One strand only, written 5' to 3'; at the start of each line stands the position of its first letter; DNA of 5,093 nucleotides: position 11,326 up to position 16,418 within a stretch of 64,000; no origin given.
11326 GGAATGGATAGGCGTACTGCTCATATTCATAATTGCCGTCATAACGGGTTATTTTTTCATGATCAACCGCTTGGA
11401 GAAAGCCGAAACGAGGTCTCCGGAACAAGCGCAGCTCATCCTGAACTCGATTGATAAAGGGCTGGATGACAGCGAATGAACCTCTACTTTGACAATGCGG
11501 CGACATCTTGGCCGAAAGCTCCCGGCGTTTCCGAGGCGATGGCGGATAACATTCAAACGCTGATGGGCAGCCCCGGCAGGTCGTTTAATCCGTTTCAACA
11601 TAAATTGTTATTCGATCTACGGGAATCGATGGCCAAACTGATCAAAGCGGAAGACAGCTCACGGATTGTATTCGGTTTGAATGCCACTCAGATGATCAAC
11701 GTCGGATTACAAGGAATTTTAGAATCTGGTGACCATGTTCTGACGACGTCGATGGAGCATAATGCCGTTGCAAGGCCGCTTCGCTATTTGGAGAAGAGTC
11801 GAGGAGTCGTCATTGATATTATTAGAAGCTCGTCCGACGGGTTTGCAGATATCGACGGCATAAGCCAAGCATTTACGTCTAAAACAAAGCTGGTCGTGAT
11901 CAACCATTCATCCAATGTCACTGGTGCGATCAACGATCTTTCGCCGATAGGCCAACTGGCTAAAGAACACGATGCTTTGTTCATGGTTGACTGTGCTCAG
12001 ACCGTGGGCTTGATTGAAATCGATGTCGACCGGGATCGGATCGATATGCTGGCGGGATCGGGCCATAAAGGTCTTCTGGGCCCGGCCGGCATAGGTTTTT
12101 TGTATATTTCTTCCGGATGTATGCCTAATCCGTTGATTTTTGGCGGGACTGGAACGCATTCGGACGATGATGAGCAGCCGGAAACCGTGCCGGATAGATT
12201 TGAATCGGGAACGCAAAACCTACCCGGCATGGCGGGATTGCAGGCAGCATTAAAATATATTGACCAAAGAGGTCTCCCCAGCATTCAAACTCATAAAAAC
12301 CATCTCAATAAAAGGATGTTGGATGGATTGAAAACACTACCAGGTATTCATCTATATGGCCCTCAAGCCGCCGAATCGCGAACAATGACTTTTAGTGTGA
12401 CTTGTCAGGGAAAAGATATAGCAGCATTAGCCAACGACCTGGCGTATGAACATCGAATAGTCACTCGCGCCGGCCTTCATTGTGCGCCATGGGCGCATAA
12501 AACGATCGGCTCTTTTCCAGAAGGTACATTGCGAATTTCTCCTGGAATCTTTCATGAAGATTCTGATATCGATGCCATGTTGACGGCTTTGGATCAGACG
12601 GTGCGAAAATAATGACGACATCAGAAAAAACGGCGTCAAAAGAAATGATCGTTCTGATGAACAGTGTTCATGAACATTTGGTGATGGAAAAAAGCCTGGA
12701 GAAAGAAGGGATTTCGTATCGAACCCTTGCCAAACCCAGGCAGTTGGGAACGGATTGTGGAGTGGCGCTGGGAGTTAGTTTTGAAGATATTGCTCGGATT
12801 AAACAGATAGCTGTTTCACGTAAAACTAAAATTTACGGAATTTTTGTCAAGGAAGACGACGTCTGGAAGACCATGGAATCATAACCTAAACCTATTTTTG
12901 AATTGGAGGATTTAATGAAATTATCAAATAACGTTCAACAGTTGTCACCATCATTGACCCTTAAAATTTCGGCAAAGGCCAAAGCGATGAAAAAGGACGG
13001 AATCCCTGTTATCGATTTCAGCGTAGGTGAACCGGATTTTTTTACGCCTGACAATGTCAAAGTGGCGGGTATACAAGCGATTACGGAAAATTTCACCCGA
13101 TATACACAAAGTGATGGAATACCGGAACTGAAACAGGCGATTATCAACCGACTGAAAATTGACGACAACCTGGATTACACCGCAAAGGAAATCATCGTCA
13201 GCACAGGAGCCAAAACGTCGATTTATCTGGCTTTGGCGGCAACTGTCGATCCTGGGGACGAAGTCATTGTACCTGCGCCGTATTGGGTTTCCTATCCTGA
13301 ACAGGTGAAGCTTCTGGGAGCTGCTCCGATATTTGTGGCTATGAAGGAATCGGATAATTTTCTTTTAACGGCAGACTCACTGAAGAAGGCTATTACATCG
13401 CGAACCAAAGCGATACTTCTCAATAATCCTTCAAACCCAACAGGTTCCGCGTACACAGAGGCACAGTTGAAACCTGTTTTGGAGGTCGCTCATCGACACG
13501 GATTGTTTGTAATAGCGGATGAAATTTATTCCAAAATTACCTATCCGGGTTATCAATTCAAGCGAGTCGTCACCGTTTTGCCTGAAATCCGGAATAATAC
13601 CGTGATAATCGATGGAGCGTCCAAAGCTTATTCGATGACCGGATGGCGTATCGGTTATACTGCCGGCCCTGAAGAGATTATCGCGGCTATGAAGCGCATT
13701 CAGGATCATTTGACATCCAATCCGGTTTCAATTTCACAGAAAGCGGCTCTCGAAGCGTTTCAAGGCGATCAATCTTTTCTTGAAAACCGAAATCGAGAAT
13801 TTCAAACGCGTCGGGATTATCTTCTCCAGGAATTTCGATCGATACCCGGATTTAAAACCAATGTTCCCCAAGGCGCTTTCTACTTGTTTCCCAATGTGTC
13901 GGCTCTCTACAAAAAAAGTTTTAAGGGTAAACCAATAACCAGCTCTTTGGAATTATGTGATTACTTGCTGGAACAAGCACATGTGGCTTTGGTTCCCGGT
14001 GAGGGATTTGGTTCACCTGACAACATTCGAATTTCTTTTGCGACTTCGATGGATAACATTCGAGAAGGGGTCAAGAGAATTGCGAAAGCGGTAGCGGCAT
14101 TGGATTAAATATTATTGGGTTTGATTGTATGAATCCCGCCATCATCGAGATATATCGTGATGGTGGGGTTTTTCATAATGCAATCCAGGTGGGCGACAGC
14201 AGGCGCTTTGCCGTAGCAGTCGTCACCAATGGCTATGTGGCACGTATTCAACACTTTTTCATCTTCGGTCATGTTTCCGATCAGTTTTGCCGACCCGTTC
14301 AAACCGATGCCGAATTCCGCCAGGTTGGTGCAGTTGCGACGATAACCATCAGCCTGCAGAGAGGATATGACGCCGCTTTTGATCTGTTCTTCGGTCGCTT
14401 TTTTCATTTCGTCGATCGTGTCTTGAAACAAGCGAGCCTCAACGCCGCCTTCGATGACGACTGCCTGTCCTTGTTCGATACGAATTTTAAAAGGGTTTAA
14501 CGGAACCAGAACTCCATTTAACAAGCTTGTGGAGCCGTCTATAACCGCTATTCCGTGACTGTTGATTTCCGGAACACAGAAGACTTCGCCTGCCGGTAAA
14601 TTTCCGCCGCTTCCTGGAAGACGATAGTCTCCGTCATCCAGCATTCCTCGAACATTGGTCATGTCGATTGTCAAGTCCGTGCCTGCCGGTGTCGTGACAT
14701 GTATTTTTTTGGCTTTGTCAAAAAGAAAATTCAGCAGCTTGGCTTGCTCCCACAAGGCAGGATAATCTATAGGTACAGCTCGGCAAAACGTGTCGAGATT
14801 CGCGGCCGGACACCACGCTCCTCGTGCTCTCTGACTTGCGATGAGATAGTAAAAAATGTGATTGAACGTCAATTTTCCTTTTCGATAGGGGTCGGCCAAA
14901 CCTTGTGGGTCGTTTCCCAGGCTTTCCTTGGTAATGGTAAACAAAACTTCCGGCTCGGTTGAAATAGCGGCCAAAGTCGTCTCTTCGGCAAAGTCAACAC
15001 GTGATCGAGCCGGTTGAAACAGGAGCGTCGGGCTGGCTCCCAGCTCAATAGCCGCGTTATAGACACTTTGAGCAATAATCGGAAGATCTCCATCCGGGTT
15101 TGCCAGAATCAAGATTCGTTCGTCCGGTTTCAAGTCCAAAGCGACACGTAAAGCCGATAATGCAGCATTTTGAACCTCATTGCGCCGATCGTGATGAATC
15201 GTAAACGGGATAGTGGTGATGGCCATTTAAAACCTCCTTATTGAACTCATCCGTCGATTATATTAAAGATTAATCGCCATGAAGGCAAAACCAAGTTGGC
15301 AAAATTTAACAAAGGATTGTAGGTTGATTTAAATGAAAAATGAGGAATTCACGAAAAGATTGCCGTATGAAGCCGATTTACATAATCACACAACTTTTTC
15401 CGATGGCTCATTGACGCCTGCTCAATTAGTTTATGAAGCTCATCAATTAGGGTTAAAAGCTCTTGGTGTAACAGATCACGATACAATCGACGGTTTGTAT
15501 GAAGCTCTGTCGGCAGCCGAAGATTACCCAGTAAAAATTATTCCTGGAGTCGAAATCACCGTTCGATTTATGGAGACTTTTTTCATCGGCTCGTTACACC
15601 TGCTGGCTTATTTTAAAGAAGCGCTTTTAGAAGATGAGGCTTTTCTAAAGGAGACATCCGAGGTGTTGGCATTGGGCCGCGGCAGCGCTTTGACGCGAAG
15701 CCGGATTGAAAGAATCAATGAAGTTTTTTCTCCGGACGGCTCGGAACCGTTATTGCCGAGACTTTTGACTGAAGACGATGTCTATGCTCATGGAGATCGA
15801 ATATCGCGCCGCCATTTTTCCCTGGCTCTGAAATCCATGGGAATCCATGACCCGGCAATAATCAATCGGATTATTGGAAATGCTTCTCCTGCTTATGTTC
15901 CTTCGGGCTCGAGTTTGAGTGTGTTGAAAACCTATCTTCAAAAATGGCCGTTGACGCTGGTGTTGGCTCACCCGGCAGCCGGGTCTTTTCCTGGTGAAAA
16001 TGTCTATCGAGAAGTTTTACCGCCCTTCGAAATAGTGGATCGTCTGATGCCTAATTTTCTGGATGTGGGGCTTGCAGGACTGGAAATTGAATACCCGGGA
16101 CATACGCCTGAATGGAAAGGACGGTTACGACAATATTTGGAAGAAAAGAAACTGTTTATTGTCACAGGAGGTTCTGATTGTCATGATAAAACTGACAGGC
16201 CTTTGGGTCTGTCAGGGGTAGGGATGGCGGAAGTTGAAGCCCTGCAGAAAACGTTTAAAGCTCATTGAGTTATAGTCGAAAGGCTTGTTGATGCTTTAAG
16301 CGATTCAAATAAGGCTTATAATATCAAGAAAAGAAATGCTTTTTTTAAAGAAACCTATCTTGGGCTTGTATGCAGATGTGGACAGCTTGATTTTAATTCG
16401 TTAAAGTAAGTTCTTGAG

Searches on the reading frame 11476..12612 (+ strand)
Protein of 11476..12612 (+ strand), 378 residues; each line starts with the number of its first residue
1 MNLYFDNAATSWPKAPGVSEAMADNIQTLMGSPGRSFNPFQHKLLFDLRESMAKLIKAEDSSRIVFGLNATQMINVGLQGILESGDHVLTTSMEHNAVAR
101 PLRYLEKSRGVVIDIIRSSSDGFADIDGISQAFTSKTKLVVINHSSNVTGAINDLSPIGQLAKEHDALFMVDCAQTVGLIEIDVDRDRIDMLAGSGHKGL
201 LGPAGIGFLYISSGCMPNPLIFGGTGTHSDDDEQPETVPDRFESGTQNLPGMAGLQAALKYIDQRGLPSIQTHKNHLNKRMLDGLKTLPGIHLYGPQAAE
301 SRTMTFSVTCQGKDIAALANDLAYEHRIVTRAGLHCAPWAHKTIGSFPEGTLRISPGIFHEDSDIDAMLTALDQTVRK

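Call 72: search_protein_families(library=pfam, proteins=[window:11476-12612:+], max_evalue=0.00001)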
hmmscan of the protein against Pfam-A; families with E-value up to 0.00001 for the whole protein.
window:11476-12612:+ (378 aa): 4 families
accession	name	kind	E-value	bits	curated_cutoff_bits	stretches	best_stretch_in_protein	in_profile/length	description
PF00266.25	Aminotran_5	-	6.5e-76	256.1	21.5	1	4-367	2-370/371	Aminotransferase class-V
PF00155.27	Aminotran_1_2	-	6.1e-11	42.6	19.7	1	32-368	33-357/361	Aminotransferase class I and II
PF01053.26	Cys_Met_Meta_PP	-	3e-10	39.7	27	1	47-180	56-181/381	Cys/Met metabolism PLP-dependent enzyme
PF01041.23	DegT_DnrJ_EryC1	-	6e-10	39.3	19.8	1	69-179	47-152/360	DegT/DnrJ/EryC1/StrS aminotransferase family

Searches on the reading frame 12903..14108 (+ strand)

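Call 72: search_protein_families(library=pfam, proteins=[window:12903-14108:+], max_evalue=0.00001)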
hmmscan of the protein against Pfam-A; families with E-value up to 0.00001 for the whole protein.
window:12903-14108:+ (401 aa): 3 families
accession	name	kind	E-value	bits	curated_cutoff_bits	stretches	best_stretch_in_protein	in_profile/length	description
PF00155.27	Aminotran_1_2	-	2e-81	274.5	19.7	1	35-393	2-361/361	Aminotransferase class I and II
PF01041.23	DegT_DnrJ_EryC1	-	9.8e-14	51.8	19.8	1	99-206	45-145/360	DegT/DnrJ/EryC1/StrS aminotransferase family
PF01053.26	Cys_Met_Meta_PP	-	7.4e-06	25.2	27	0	90-209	64-176/381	Cys/Met metabolism PLP-dependent enzyme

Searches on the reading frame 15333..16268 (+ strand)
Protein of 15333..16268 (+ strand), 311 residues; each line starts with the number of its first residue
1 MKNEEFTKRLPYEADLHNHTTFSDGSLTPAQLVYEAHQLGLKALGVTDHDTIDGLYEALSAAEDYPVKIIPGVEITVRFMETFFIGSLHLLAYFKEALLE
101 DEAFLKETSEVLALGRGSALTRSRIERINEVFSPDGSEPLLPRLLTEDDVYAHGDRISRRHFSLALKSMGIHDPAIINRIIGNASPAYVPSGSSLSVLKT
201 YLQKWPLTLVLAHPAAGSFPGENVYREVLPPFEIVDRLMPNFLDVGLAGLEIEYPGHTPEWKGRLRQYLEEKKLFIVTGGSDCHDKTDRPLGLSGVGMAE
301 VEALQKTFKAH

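Call 72: search_protein_families(library=pfam, proteins=[window:15333-16268:+], max_evalue=0.00001)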
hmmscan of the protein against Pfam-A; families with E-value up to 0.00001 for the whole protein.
window:15333-16268:+ (311 aa): 1 family
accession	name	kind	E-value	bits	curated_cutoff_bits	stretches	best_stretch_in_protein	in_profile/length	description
PF02811.25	PHP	-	5e-13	50.2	26.4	1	15-81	1-67/164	PHP domain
